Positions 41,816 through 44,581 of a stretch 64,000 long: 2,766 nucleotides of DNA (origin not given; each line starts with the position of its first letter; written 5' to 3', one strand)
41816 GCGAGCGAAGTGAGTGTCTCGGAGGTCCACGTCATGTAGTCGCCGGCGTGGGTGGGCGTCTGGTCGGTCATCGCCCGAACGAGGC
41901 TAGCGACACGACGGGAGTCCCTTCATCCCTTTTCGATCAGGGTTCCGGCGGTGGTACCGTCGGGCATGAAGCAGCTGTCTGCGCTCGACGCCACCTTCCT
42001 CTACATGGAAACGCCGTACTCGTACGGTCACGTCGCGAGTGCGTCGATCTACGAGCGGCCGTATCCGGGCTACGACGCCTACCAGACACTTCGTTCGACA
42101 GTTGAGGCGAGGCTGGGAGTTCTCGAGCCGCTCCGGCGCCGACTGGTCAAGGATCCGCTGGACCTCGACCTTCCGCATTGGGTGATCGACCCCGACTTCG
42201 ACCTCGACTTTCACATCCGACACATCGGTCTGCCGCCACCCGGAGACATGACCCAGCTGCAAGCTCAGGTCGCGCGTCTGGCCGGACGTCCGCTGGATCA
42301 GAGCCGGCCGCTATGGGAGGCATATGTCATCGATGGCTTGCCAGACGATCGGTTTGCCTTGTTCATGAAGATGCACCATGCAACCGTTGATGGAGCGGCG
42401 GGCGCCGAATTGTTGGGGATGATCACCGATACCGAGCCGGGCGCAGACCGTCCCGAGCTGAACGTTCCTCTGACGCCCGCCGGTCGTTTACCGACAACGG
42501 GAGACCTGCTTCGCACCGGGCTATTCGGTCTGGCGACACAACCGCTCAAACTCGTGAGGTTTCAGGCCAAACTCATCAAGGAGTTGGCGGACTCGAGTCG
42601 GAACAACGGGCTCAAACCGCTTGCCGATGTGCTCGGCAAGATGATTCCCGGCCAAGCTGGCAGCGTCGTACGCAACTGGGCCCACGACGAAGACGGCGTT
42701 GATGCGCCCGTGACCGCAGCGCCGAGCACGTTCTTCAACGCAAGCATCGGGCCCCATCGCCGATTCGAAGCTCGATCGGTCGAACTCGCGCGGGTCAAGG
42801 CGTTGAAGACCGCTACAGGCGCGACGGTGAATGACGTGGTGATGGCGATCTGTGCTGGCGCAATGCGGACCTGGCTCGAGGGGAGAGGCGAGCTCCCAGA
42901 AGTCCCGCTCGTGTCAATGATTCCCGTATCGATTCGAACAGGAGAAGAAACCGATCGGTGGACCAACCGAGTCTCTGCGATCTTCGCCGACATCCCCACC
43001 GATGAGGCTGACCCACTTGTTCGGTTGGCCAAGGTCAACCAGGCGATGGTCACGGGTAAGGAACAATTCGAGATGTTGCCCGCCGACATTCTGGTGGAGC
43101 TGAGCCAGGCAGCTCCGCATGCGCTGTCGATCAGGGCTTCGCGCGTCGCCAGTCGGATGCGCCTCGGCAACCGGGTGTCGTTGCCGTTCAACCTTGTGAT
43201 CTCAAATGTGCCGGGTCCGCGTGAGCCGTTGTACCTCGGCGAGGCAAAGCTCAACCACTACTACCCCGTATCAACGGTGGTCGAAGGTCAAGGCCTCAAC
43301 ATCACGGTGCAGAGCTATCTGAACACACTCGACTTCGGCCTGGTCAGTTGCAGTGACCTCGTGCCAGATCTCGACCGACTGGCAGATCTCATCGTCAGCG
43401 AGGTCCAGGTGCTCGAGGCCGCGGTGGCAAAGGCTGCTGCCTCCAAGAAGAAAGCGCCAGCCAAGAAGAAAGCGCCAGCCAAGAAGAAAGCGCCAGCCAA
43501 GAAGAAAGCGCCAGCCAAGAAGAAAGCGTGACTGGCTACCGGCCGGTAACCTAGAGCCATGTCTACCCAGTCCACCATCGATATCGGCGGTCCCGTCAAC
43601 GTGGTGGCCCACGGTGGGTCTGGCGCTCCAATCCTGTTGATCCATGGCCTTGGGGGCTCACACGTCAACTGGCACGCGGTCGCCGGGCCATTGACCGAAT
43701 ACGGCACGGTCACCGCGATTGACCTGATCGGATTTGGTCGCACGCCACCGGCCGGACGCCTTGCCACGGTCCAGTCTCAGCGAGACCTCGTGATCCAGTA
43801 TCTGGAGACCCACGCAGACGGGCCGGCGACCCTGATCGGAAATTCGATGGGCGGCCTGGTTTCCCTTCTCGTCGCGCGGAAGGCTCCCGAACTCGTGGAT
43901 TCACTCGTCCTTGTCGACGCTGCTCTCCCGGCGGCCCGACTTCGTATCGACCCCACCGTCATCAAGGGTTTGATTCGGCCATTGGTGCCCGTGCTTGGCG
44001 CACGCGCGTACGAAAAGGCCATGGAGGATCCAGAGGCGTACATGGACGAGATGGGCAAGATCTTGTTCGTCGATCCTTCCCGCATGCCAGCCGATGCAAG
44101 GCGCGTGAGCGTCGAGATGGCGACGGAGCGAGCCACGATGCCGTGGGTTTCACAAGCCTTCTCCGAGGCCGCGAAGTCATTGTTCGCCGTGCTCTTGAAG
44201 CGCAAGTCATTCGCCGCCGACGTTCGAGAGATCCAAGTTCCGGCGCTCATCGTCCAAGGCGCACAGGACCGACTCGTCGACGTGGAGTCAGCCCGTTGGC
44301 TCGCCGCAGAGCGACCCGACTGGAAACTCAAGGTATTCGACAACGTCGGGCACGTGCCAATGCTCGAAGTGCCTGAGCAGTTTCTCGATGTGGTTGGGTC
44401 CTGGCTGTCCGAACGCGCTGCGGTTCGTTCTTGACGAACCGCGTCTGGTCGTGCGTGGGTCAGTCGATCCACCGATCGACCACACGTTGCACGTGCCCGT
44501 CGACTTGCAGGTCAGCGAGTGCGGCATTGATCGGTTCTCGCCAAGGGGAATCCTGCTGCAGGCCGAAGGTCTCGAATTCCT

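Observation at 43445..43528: Perfect 18-bp x4.7 tandem repeat giving a WS/DGAT acyltransferase a (KKKAPA)n tail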

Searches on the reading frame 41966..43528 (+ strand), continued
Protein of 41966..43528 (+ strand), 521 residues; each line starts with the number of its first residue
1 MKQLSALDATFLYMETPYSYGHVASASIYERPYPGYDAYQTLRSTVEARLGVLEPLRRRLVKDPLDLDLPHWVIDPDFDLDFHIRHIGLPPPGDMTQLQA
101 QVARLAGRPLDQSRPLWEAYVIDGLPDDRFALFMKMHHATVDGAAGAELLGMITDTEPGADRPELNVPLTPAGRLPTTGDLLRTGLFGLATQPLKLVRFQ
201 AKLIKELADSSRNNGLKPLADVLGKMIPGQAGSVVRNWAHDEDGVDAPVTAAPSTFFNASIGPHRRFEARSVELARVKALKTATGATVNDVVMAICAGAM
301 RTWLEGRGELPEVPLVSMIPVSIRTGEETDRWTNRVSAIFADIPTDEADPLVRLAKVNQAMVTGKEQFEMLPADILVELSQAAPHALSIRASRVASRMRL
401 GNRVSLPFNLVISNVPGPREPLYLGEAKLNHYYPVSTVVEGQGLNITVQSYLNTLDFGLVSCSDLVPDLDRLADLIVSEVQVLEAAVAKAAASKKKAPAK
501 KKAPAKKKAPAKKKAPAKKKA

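Call 33: predict_structure(alignment_id=A2)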
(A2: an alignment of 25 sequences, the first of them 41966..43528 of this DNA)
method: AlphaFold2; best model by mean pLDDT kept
length: 521 residues; sequences in the alignment: 25
mean_pLDDT: 71.7   pTM: 0.71
mean pLDDT of the five models: 71.7, 71.6, 71.0, 69.0, 66.0
residues with pLDDT >= 90: 141; 70-90: 156; 50-70: 132; < 50: 92
segments of 3 or more residues with pLDDT < 50: 1-20, 206-217, 238-248, 327-335, 403-406, 499-521
pLDDT, mean of each block of 10 residues (from residue 1): 28 41 80 94 92 83 59 85 80 91 83 86 92 77 69 88 84 79 68 58 51 45 54 50 41 54 79 94 90 93 89 76 49 53 88 91 71 54 53 54 53 76 95 72 76 91 83 96 95 67 42 38 35
secondary structure, 60 per line:
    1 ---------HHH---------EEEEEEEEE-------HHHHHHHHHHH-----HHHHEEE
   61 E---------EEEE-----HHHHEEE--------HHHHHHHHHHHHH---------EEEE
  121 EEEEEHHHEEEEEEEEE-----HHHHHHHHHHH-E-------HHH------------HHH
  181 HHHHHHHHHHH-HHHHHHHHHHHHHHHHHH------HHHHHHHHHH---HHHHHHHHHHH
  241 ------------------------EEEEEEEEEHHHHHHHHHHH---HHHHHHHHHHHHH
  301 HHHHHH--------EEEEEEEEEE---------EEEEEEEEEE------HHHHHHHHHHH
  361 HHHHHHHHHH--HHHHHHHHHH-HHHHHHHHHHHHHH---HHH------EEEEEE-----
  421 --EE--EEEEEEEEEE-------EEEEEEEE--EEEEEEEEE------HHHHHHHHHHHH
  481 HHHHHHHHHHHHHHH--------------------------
elements in order: E22-30 H38-48 H54-57 E58-61 E71-74 H80-83 E84-86 H95-107 E117-125 E129-137 H143-153 H178-191 H193-210 H217-226 H230-240 E265-273 H274-284 H288-306 E315-324 E334-343 H350-370 H373-382 H384-397 E410-415 E427-436 E444-451 E454-462 H469-495
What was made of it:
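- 43370..43450 (+): Last helix of the fold (residues 469-495), moderately amphipathic with an acidic polar face; the tail is appended directly to it. AlphaFold2 model: helix 469-495, with pLDDT about 95 for residues 471-490 (call 33).
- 43424..43528 (+): Polycationic tail (residues 487-521): VAKAAAS(KKKAPA)4KKKA; 16 Lys, no acidic residue, net +16; predicted disordered. Residues 499-521 have pLDDT below 50 and no secondary structure (call 33).
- Disorder: pLDDT is below 50 for residues 499-521 (call 33).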

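Call 41: find_encoding_contigs(protein=P0006, flank=2500, max_places=2)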
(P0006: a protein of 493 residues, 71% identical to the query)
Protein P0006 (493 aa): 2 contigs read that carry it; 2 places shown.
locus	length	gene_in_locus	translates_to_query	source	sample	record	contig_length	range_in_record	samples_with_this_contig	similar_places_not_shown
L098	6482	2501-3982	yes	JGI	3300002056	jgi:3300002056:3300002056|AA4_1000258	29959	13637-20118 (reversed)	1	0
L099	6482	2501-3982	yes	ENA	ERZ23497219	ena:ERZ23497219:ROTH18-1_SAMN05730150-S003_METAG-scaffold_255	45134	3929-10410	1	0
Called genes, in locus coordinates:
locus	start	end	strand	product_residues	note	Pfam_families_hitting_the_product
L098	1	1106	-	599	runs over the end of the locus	PF07287:AtuA, PF23544:AtuA_ferredoxin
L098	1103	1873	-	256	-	PF00583:Acetyltransf_1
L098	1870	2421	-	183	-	PF13302:Acetyltransf_3, PF00583:Acetyltransf_1 (weak)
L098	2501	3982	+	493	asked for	PF03007:WS_DGAT_cat, PF06974:WS_DGAT_C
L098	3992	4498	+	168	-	PF07819:PGAP1 (faint), PF00561:Abhydrolase_1, PF12146:Hydrolase_4, PF12697:Abhydrolase_6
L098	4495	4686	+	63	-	-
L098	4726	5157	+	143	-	PF01243:PNPOx_N, PF12900:Pyridox_ox_2 (weak)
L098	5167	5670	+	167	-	PF00300:His_Phos_1 (weak)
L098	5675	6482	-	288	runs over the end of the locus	PF08281:Sigma70_r4_2 (weak), PF20239:DUF6596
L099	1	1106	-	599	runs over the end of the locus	PF07287:AtuA, PF23544:AtuA_ferredoxin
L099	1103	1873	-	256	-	PF00583:Acetyltransf_1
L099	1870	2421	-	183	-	PF13302:Acetyltransf_3, PF00583:Acetyltransf_1 (weak)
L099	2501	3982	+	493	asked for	PF03007:WS_DGAT_cat, PF06974:WS_DGAT_C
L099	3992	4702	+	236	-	-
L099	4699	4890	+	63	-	-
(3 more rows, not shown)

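Call 42: find_encoding_contigs(protein=P0004, flank=2500, max_places=2)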
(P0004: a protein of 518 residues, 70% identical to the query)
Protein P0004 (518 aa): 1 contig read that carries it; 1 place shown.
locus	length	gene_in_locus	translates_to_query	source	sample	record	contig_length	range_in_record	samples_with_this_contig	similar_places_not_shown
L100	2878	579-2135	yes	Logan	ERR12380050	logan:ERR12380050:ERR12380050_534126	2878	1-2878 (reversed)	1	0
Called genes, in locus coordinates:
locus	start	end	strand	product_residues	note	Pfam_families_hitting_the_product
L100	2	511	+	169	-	?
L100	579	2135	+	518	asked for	PF03007:WS_DGAT_cat, PF06974:WS_DGAT_C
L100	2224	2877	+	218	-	?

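Call 43: find_encoding_contigs(protein=P0002, flank=2500, max_places=2)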
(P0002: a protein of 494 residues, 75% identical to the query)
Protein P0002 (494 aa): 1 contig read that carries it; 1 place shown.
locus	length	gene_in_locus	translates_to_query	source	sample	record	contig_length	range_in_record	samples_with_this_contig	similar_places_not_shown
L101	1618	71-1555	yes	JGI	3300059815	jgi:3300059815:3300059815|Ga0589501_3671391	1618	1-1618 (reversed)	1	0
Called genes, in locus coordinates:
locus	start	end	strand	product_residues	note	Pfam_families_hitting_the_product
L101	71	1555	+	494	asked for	PF03007:WS_DGAT_cat, PF06974:WS_DGAT_C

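Call 44: find_encoding_contigs(protein=P0009, flank=2500, max_places=2)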
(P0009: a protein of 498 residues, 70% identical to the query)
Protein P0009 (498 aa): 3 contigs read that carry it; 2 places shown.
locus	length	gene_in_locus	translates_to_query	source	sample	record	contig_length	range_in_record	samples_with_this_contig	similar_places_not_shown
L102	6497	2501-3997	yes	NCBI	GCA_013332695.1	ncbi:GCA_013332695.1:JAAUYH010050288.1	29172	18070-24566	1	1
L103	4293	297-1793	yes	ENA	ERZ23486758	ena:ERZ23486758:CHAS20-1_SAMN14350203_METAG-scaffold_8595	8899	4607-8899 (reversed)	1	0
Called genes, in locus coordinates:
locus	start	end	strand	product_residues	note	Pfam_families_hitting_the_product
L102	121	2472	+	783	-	PF03176:MMPL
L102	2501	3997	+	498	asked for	PF03007:WS_DGAT_cat, PF06974:WS_DGAT_C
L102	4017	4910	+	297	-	PF07819:PGAP1 (faint), PF00561:Abhydrolase_1, PF12146:Hydrolase_4, PF12697:Abhydrolase_6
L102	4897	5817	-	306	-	PF00296:Bac_luciferase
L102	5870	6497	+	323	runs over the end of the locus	PF00180:Iso_dh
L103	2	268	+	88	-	?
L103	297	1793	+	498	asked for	PF03007:WS_DGAT_cat, PF06974:WS_DGAT_C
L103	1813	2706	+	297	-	PF07819:PGAP1 (faint), PF00561:Abhydrolase_1, PF12146:Hydrolase_4, PF12697:Abhydrolase_6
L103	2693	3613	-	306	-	PF00296:Bac_luciferase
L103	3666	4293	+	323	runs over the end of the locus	PF00180:Iso_dh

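Call 49: search_protein_representatives(protein=window:41966-43423:+)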
Query: 486 residues. Proteins with E-value up to 0.001 (for the whole library): 18126; up to 1e-10: 10893; up to 1e-30: 3026. The best 150 are listed.
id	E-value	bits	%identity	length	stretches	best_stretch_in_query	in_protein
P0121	1.0e-150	519.1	53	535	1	1-483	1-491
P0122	1.1e-141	489.3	52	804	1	1-483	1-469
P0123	5.0e-138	477.2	48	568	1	1-481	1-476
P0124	1.5e-127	442.7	47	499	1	1-481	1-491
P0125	1.1e-125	436.5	45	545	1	1-480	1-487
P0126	4.9e-119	414.6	46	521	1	1-474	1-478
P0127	1.1e-117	410.2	53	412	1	110-483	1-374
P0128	1.3e-116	406.6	45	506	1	1-479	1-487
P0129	2.5e-116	405.7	46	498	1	1-483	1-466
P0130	2.9e-116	405.4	44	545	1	1-486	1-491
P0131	2.2e-114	399.3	47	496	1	1-484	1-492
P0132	5.1e-113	394.7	46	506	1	1-481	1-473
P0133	6.0e-113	394.5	45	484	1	1-475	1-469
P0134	7.3e-111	387.6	49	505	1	1-391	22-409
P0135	3.5e-109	382.1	44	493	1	1-477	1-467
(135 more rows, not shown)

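Call 62: search_solved_structures(query=window:41966-43528:+, max_evalue=0.001, show_alignments=1)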
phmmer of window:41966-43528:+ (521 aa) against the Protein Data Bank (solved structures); distinct sequences matched with E-value up to 0.001: 2.
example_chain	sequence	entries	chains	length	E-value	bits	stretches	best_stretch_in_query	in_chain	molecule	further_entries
7nxg_A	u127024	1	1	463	2.5e-69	237.6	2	242-491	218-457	O-acyltransferase WSD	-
6chj_A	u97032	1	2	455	1.4e-60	208.8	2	242-482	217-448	Diacylglycerol O-acyltransferase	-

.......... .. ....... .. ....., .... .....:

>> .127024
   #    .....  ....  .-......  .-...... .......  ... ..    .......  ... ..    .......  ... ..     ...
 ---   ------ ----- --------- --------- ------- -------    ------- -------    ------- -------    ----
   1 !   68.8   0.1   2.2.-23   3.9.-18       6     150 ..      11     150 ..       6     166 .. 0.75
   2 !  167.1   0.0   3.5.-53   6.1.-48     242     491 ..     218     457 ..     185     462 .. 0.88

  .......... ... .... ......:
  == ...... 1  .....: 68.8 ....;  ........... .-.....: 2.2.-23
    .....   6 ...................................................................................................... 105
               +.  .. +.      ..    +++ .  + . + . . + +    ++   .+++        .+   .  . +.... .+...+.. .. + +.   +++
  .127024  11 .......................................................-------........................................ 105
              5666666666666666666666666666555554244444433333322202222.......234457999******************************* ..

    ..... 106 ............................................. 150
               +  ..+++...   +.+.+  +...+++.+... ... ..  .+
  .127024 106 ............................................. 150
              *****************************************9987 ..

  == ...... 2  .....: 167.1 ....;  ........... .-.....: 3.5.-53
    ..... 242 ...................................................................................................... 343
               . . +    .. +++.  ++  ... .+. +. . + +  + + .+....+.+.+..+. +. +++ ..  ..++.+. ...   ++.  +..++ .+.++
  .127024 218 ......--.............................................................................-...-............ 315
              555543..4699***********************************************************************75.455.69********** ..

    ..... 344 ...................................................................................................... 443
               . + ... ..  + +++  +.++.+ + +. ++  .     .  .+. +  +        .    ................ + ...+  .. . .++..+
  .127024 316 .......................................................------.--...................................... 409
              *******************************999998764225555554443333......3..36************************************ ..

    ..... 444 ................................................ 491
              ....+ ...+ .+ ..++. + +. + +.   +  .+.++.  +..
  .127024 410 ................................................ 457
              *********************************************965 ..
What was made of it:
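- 42959..43408 (+): WS/DGAT C-terminal domain (residues 332-481). Aligns to solved structures 7NXG and 6CHJ up to query residues 491 and 482 (call 62).
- Closest known: Characterised bacterial WS/DGATs. Different: The solved enzymes end 5-7 residues after the aligned core (463 and 455 aa) and have no basic tail (call 62).
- The crystallised, active enzymes lack it (call 62).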

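Call 63: list_cluster_members(proteins=[P0001, P0101, P0058, P0083, P0034, P0110, P0070, P0031, P0063, P0095])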
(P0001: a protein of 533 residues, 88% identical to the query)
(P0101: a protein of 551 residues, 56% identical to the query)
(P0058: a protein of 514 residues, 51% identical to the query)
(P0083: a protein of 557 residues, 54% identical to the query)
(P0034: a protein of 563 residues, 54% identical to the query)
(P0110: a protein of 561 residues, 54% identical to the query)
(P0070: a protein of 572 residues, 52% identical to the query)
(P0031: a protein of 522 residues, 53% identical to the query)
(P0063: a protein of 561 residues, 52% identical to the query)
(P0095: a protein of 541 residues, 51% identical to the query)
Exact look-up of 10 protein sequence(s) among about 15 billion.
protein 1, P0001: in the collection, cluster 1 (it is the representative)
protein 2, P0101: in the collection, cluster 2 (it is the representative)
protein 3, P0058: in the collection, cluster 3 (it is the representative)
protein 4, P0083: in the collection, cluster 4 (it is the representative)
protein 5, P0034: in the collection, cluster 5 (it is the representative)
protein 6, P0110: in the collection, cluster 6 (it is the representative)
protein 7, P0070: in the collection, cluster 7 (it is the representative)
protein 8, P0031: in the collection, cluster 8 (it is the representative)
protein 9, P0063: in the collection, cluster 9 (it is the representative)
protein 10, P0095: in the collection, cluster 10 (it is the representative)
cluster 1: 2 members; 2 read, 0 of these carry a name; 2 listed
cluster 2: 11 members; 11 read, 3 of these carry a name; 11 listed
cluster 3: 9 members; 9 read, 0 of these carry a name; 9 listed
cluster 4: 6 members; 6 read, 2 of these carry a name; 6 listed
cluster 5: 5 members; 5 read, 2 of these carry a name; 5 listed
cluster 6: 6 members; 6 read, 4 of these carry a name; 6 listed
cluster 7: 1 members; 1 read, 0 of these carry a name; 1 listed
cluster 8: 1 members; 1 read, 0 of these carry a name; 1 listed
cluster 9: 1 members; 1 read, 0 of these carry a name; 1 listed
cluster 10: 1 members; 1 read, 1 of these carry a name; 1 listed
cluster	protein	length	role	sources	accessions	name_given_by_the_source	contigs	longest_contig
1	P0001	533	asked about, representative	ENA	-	-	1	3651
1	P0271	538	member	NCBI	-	-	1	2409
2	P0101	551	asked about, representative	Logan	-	-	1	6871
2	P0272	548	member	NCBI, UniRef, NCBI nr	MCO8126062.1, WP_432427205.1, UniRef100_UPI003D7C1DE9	wax ester/triacylglycerol synthase family O-acyltransferase [Acidimicrobiia bacterium EGI ... | WS/DGAT/MGAT family O-acyltransferase n=1 Tax=Salinilacustrithrix flava TaxID=2957203 ...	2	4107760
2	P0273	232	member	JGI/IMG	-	diacylglycerol O-acyltransferase / wax synthase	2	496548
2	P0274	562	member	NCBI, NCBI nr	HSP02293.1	MAG TPA: wax ester/triacylglycerol synthase family O-acyltransferase [Acidimicrobiales ... | wax ester/triacylglycerol synthase family O-acyltransferase [Acidimicrobiales bacterium]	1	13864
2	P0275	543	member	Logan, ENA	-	-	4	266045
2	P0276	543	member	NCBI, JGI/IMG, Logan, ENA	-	-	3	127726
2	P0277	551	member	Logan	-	-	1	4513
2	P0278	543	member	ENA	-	-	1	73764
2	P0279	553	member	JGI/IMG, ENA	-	-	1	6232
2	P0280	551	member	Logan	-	-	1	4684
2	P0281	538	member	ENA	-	-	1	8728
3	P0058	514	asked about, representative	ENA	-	-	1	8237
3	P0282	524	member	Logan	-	-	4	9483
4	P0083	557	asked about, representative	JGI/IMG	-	diacylglycerol O-acyltransferase / wax synthase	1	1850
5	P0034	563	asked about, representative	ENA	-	-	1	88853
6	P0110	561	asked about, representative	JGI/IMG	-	diacylglycerol O-acyltransferase / wax synthase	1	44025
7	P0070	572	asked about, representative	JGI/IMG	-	-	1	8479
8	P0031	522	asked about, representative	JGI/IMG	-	-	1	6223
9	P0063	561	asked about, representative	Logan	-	-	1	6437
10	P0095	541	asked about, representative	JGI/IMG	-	WS/DGAT/MGAT family acyltransferase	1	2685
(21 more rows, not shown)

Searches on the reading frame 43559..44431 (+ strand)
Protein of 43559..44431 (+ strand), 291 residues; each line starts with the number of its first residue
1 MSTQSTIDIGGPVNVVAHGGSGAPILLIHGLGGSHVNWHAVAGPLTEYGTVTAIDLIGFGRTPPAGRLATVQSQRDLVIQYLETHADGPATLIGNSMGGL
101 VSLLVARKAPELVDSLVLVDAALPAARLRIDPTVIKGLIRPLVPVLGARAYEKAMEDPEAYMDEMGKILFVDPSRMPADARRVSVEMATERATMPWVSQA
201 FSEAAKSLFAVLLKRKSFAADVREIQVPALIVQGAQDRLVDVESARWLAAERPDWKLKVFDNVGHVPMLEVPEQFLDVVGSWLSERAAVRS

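Call 7: search_protein_families(library=pfam, proteins=[window:43559-44431:+])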
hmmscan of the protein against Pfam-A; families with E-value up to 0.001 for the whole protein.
window:43559-44431:+ (291 aa): 6 families
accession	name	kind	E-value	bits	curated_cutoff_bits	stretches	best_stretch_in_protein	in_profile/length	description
PF00561.26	Abhydrolase_1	-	1.4e-27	97.4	25.8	1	24-270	2-243/245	alpha/beta hydrolase fold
PF12697.13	Abhydrolase_6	-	3.4e-25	90.4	26.3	1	25-277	1-216/217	Alpha/beta hydrolase family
PF12146.15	Hydrolase_4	-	5.4e-19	68.9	27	1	25-270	7-237/239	Serine aminopeptidase, S33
PF07819.20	PGAP1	-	1e-06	29.1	24.3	1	21-134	3-140/233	PGAP1-like alpha/beta domain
PF00756.26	Esterase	-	0.00017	21.9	22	1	81-115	109-142/251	Putative esterase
PF00975.26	Thioesterase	-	0.00085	20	26.4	0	24-111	2-89/226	Thioesterase domain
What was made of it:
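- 43559..44434 (+): Alpha/beta-hydrolase gene (291 aa), 27 nt downstream on the same strand; probably co-transcribed. Pfam Abhydrolase_1, Abhydrolase_6 and Hydrolase_4 (call 7).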

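Call 8: search_protein_families(library=ncbifam, proteins=[window:43559-44431:+])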
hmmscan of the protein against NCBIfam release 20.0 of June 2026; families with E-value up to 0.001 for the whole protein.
window:43559-44431:+ (291 aa): 32 families (the best 25 are shown)
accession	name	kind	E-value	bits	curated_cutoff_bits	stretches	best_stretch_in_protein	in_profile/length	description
NF011457.0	PRK14875.1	equivalog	4.9e-30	104.7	307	1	11-281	120-367/372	acetoin dehydrogenase dihydrolipoyllysine-residue acetyltransferase subunit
NF051488.1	bifunc_PcaDC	exception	2.8e-21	76.1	390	2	22-122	12-112/375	bifunctional 3-oxoadipate enol-lactonase/4-carboxymuconolactone decarboxylase PcaDC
TIGR02427.1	protocat_pcaD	equivalog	1.6e-20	73.6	255.85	2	22-122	12-113/251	3-oxoadipate enol-lactonase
NF051487.1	bifunc_PcaCD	exception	4.1e-20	72.3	430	2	21-121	171-271/413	bifunctional 4-carboxymuconolactone decarboxylase/3-oxoadipate enol-lactonase PcaCD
TIGR01738.1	bioH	equivalog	1.2e-19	70.9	206.95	1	23-277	5-239/245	pimeloyl-ACP methyl ester esterase BioH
TIGR03695.1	menH_SHCHC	equivalog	7.4e-18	64.9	208.55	2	24-121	4-104/252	2-succinyl-6-hydroxy-2,4-cyclohexadiene-1-carboxylate synthase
NF050089.1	i_nPHAscl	equivalog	1.8e-16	60.1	300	1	19-121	15-117/288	intracellular short-chain-length polyhydroxyalkanoate depolymerase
TIGR03611.1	RutD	equivalog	4.5e-13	49.2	238.5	1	23-283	14-255/258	pyrimidine utilization protein D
NF007954.0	PRK10673.1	equivalog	1.2e-12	47.7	399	1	22-137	16-130/255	esterase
TIGR03056.1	bchO_mg_che_rel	equivalog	1.6e-12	47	172.55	1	7-271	11-265/278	alpha/beta fold hydrolase BchO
NF002938.0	PRK03592.1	equivalog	6.7e-12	45.3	241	1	17-286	25-292/298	haloalkane dehalogenase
NF045632.1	hydroxlase_HsaD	equivalog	2e-11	43.4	400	1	20-284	32-289/290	4,5:9,10-diseco-3-hydroxy-5,9,17-trioxoandrosta-1(10),2-diene-4-oate hydrolase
NF007674.0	PRK10349.1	equivalog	1.3e-10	41.3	449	1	20-122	11-108/256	pimeloyl-ACP methyl ester esterase BioH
NF052610.1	macro_16_ester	equivalog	2.5e-10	40.2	420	1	70-266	76-263/281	alpha/beta fold macrolide esterase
NF045945.1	ProImpepLactob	equivalog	4.9e-10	39.4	400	1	213-285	221-292/293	proline iminopeptidase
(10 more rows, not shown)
